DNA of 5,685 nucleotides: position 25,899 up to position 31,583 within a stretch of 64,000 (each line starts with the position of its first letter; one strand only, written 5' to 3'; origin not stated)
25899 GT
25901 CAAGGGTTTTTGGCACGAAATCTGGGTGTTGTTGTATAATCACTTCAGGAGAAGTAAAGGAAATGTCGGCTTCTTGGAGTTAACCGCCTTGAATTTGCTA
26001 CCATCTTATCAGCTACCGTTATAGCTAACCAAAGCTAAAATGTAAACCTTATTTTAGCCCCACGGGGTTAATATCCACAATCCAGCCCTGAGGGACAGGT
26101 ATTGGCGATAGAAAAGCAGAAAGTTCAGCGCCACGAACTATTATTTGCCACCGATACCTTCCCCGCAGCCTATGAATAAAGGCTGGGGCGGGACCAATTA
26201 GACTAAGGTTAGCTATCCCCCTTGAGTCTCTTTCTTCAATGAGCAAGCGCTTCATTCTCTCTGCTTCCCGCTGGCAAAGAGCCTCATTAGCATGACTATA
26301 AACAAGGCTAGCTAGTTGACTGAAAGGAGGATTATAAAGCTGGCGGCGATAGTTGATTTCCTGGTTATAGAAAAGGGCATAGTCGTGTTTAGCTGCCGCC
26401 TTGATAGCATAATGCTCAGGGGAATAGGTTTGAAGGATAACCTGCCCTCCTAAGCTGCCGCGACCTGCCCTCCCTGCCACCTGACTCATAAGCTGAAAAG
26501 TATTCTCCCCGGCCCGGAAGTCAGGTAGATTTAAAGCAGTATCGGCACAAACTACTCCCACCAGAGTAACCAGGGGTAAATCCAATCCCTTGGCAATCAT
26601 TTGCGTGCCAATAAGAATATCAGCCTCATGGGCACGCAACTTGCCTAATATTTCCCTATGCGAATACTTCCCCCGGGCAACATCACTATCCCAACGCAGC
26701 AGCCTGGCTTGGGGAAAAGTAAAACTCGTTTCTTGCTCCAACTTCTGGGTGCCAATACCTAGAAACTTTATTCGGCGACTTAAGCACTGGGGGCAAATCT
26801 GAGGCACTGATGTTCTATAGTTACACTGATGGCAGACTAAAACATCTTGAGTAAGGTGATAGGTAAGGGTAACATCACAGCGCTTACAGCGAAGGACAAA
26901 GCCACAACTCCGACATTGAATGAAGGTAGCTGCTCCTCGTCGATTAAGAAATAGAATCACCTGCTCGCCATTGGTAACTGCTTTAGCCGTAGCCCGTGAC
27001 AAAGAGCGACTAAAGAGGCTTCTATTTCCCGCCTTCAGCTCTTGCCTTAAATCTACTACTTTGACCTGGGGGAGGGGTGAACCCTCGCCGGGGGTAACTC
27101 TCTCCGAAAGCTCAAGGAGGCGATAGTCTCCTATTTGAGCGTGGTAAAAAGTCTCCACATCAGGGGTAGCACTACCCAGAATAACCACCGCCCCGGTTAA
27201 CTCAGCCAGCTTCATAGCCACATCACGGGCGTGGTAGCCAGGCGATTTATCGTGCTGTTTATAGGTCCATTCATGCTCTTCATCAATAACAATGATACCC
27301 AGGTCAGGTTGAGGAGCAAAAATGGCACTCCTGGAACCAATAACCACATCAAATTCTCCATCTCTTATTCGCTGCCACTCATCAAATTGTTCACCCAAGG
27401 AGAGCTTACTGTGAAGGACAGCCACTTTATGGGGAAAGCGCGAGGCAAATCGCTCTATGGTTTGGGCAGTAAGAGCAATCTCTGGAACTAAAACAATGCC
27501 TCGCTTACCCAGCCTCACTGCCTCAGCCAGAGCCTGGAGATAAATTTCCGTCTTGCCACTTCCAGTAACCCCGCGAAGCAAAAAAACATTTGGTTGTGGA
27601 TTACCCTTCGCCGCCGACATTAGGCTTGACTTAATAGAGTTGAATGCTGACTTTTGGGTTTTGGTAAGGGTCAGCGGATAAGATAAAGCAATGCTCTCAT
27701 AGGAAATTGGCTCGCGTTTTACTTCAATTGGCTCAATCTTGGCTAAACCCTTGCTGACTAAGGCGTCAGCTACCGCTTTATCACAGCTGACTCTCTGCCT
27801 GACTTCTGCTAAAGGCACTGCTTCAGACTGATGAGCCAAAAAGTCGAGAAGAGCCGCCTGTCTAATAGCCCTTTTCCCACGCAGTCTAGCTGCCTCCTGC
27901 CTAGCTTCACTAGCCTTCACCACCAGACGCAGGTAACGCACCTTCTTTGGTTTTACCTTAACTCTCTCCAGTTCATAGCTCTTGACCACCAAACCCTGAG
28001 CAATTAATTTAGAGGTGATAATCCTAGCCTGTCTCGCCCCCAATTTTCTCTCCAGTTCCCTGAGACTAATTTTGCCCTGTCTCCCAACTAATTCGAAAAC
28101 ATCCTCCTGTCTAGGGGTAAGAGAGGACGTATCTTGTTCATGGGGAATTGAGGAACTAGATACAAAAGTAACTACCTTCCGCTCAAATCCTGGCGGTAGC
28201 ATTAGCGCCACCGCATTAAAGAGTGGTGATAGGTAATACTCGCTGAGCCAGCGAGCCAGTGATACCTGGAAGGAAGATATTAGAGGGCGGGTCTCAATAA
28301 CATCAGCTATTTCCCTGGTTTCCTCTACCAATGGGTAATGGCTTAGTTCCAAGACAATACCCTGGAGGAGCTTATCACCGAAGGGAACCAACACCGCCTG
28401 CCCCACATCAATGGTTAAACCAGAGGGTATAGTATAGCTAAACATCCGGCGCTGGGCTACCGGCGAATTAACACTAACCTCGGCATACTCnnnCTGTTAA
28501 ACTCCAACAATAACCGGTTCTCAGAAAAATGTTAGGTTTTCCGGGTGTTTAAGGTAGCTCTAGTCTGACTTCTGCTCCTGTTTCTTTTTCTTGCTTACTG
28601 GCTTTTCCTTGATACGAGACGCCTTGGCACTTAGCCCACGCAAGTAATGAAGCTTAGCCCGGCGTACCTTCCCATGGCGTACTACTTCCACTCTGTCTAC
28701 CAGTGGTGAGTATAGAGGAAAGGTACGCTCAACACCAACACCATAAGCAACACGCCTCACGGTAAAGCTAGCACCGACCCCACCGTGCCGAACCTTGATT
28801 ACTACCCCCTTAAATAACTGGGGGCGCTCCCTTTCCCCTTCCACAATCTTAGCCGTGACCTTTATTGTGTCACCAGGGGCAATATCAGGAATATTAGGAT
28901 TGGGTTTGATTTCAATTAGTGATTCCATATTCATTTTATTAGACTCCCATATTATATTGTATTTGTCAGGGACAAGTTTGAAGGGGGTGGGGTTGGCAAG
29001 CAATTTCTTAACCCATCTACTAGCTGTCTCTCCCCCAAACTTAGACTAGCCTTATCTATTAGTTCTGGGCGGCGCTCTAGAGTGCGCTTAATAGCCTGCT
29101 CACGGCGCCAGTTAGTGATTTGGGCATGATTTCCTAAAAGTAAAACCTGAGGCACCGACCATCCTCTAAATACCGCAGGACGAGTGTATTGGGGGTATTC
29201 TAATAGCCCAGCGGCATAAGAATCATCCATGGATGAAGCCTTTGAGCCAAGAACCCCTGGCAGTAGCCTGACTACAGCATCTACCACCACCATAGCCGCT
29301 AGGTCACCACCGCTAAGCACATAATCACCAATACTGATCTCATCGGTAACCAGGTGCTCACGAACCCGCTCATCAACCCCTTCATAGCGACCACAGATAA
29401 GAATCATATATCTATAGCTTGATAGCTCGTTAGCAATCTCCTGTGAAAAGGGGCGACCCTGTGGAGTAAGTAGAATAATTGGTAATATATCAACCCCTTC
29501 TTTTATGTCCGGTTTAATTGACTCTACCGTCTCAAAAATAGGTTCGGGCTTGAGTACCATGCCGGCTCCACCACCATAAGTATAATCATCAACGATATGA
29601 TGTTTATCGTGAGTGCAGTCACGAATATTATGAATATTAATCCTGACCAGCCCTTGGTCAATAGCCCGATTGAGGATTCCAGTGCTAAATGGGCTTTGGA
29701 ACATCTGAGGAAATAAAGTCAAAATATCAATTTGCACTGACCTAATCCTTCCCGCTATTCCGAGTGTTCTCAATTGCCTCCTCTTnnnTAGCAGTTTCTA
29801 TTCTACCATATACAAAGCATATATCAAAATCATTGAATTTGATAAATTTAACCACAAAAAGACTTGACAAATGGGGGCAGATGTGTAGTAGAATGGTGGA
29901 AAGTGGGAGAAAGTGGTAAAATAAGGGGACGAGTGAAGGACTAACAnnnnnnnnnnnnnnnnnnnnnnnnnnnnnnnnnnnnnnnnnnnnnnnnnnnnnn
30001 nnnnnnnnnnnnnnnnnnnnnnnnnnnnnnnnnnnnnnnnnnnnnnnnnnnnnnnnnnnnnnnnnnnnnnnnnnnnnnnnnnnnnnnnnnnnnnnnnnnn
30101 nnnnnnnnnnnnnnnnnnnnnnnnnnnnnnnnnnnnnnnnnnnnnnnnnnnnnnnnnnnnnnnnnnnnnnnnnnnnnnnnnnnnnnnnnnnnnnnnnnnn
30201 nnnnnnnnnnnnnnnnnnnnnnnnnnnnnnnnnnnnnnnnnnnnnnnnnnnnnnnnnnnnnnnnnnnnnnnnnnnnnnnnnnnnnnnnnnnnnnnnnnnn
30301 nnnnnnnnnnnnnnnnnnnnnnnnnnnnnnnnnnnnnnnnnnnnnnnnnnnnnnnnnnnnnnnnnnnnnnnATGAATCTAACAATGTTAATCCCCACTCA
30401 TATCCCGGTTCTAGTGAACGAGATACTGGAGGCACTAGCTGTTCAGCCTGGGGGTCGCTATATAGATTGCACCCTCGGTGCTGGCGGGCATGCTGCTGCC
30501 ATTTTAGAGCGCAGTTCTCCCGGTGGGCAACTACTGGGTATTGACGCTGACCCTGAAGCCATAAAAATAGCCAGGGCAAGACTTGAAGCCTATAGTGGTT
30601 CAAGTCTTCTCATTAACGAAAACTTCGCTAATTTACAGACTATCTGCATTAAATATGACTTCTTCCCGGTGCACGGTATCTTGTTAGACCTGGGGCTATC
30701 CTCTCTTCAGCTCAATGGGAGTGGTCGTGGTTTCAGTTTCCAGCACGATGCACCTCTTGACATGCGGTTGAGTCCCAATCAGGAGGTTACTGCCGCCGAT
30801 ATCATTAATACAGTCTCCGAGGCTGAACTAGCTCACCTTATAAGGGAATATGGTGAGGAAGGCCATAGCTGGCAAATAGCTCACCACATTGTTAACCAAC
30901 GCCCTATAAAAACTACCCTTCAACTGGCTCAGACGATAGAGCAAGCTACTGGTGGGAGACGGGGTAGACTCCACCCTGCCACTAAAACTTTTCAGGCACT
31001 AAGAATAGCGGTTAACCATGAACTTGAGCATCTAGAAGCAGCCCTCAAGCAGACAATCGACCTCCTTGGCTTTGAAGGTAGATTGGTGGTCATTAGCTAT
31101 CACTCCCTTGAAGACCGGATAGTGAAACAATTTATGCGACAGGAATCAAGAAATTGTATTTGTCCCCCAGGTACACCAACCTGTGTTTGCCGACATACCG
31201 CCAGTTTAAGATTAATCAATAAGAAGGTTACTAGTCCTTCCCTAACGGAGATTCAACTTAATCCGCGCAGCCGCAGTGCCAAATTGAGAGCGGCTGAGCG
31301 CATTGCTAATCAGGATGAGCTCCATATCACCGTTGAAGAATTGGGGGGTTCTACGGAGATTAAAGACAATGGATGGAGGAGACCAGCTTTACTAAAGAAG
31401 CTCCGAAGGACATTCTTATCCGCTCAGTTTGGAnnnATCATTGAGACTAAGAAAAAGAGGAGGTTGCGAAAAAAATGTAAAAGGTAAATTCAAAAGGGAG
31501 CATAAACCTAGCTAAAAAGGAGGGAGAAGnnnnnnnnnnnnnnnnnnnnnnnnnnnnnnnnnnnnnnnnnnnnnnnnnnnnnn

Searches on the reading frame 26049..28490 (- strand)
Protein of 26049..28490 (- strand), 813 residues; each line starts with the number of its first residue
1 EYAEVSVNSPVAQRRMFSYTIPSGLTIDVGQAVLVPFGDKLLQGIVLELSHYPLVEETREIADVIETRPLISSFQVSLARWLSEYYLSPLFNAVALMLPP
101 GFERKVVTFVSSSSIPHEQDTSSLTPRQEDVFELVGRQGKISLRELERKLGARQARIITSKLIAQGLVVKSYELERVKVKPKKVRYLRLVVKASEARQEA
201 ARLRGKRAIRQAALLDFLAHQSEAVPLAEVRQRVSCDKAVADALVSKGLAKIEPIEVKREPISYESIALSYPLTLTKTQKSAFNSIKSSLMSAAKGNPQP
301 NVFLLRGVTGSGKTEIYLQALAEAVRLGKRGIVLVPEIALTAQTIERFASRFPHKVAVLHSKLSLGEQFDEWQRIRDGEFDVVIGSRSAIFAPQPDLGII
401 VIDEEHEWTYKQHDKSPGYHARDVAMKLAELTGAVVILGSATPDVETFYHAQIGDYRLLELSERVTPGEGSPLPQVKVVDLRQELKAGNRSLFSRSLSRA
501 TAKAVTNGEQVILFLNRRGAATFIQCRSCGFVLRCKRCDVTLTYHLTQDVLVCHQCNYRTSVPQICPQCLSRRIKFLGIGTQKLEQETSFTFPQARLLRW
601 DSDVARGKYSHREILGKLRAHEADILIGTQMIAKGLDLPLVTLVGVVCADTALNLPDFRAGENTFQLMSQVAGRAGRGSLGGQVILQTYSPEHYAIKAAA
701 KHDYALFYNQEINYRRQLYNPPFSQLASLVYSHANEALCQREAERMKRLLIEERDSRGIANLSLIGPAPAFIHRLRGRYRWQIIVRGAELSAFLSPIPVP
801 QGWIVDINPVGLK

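Call 83: search_protein_families(library=pfam, proteins=[window:26049-28490:-], max_evalue=0.00001)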
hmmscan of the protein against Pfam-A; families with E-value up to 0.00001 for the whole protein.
window:26049-28490:- (813 aa): 6 families
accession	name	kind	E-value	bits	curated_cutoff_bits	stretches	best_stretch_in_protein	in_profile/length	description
PF17764.6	PriA_3primeBD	-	4.1e-22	78.3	22.7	1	5-99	2-96/96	3'DNA-binding domain (3'BD)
PF00270.35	DEAD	-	1.7e-16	60.8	26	1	301-444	15-161/167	DEAD/DEAH box helicase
PF18074.6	PriA_C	-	2.5e-14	54.3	26.9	1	722-793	1-72/95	Primosomal protein N C-terminal domain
PF04851.21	ResIII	-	1.1e-13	51.9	22.5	1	274-444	3-163/164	Type III restriction enzyme, res subunit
PF00271.37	Helicase_C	-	5.4e-10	40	23.5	0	611-677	54-108/110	Helicase conserved C-terminal domain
PF18319.7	Zn_ribbon_PriA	-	6.9e-08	32.7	26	1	535-559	1-25/27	PriA DNA helicase Cys-rich region (CRR) domain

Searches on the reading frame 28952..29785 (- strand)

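Call 83: search_protein_families(library=pfam, proteins=[window:28952-29785:-], max_evalue=0.00001)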
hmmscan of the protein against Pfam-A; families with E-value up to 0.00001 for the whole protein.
window:28952-29785:- (277 aa): 1 family
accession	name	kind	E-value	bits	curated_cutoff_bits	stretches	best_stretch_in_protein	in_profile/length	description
PF01746.26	tRNA_m1G_MT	-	8.8e-64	215.3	27.3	1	39-240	2-195/195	tRNA (Guanine-1)-methyltransferase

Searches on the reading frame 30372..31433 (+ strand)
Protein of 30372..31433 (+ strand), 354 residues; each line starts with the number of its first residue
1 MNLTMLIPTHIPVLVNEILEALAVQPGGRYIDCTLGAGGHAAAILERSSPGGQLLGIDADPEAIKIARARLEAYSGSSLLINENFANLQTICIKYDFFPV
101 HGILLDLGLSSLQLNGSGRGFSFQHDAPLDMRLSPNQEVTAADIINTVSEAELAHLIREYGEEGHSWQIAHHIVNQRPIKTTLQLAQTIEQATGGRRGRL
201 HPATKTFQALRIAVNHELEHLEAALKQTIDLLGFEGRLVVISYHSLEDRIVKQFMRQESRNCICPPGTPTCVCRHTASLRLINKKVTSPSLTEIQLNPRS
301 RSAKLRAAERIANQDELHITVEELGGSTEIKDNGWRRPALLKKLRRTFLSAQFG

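Call 83: search_protein_families(library=pfam, proteins=[window:30372-31433:+], max_evalue=0.00001)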
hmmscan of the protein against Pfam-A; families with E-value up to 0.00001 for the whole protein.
window:30372-31433:+ (354 aa): 1 family
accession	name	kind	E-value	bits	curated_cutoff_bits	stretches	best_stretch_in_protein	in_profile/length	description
PF01795.25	Methyltransf_5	-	1.1e-109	367.1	27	1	9-311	3-309/309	MraW methylase family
